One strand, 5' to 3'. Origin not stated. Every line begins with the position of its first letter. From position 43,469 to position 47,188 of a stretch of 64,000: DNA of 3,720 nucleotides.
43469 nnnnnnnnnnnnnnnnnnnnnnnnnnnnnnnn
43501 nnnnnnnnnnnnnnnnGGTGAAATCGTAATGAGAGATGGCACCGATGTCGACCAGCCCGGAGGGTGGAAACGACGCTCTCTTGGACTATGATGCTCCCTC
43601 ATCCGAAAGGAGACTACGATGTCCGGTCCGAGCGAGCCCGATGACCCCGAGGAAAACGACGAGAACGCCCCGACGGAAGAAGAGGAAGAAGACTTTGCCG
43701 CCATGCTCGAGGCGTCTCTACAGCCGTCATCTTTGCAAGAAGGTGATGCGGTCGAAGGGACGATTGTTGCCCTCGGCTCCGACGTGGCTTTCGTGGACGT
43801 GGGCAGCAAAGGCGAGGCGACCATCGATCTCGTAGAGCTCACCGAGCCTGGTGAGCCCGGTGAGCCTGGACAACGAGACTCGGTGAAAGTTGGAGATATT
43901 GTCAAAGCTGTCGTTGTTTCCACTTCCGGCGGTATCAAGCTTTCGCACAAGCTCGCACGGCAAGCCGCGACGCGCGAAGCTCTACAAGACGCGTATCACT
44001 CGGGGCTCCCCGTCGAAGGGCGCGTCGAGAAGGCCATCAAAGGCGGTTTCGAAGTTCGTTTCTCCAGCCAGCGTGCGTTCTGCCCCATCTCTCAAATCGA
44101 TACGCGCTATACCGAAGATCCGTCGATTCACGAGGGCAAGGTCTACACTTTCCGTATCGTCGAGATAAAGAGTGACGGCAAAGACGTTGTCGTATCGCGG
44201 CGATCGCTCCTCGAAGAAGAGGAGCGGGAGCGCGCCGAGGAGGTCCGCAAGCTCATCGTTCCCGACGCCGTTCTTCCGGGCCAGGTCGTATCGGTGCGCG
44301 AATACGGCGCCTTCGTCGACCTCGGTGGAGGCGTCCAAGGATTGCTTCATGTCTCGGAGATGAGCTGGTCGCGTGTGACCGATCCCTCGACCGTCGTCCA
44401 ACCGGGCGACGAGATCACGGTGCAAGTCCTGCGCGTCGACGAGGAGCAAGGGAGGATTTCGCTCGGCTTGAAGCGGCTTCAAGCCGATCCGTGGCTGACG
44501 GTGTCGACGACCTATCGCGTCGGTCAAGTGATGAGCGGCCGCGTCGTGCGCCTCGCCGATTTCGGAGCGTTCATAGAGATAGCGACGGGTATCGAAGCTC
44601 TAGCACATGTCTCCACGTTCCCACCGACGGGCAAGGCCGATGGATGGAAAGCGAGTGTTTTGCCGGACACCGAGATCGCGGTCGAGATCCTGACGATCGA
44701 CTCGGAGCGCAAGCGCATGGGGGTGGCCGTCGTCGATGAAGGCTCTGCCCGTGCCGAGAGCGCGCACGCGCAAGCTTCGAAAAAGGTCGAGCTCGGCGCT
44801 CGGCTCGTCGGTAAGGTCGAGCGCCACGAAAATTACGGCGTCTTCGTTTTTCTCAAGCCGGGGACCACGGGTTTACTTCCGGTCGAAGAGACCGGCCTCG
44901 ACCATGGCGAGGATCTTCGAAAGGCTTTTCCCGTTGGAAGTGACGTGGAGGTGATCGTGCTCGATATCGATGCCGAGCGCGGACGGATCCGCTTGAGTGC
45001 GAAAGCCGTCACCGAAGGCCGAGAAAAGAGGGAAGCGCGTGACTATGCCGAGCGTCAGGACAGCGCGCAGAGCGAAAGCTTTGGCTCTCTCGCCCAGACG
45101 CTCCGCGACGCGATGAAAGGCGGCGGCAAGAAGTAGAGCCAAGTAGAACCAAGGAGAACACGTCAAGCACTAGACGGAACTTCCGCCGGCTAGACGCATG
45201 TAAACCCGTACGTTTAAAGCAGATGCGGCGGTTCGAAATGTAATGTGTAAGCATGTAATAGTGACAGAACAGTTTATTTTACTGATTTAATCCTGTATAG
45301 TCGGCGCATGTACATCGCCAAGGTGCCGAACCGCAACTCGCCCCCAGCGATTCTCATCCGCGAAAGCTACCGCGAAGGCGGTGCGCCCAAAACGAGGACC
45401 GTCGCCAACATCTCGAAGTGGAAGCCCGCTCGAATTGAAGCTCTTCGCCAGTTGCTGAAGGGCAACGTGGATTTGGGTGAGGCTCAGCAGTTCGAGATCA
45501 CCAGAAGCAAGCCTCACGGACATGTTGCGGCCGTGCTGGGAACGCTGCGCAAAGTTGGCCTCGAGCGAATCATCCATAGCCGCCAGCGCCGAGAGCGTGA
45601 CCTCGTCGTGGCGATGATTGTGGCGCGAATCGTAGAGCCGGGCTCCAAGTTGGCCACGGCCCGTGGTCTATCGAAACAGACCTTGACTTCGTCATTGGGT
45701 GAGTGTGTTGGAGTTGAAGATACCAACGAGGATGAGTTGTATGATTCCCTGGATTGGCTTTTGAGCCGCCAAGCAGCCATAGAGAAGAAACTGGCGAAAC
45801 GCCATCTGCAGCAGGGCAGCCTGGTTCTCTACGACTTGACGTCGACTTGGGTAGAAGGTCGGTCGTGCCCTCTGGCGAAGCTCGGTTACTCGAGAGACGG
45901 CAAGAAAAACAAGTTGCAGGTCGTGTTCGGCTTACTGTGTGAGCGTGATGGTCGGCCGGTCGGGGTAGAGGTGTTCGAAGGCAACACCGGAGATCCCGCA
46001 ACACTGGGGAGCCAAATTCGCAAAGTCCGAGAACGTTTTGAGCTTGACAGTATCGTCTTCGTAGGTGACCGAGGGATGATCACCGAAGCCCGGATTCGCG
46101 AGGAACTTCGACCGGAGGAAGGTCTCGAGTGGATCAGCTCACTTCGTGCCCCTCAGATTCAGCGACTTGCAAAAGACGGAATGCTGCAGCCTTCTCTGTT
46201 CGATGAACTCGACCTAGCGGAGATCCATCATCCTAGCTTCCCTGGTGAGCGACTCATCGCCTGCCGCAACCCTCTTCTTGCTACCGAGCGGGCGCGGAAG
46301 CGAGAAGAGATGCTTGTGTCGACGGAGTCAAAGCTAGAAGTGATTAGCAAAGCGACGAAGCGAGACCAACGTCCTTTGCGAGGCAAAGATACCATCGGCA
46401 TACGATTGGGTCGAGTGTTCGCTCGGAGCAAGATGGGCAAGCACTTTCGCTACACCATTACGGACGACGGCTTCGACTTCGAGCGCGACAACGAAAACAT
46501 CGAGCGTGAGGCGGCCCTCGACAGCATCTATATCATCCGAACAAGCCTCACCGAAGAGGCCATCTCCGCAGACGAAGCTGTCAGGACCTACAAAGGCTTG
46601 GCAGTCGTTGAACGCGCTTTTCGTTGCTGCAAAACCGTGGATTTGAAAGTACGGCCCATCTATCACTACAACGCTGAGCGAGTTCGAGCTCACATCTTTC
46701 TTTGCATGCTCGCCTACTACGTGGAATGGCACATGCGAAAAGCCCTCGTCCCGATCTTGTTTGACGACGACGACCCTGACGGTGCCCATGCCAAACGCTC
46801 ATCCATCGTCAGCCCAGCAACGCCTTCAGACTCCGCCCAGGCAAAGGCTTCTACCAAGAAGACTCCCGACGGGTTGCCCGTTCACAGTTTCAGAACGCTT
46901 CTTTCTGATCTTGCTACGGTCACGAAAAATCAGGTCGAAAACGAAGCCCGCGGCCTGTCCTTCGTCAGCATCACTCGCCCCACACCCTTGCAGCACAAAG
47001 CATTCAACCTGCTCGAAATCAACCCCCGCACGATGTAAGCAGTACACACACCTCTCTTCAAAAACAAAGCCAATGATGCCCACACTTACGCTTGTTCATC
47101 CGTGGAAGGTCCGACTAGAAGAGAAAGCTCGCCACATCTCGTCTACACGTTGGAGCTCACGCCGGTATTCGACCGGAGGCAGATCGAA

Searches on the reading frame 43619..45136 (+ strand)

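Call 79: search_protein_families(library=pfam, proteins=[window:43619-45136:+], max_evalue=0.001)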
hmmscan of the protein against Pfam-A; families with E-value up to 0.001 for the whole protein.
window:43619-45136:+ (505 aa): 3 families
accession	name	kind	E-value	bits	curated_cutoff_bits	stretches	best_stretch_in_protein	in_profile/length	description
PF00575.29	S1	-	4e-54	181.3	22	4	216-285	5-74/74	S1 RNA binding domain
PF23459.1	S1_RRP5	-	6.1e-13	49.6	27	1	215-276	3-64/72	RRP5 S1 domain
PF17092.11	PCB_OB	-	0.00036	21.7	27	0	200-272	16-99/111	Penicillin-binding protein OB-like domain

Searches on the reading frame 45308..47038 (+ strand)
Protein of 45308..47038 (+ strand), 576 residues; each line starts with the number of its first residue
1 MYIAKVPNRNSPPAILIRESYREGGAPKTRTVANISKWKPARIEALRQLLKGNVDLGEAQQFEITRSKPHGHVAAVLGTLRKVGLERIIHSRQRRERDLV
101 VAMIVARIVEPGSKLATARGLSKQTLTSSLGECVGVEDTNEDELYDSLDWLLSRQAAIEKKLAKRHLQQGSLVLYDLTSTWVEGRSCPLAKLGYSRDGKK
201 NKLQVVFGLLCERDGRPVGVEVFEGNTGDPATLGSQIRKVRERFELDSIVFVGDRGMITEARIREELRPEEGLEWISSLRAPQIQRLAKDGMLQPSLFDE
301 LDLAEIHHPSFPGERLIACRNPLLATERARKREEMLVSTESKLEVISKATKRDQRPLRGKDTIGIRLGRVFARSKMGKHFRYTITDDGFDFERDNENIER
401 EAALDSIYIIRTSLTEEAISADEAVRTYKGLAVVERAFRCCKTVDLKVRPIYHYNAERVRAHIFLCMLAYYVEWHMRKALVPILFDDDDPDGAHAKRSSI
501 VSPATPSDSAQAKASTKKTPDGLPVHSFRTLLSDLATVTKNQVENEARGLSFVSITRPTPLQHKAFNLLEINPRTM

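Call 78: find_encoding_contigs(protein=window:45308-47038:+, flank=10000, max_places=1)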
Protein window:45308-47038:+ (576 aa): no gene with exactly this product is on record in the collection.

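Call 79: search_protein_families(library=pfam, proteins=[window:45308-47038:+], max_evalue=0.001)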
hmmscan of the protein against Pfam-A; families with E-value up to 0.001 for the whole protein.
window:45308-47038:+ (576 aa): 1 family
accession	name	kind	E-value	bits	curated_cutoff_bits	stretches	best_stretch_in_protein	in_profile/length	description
PF01609.27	DDE_Tnp_1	-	2.4e-12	47.5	23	1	202-470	34-198/200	Transposase DDE domain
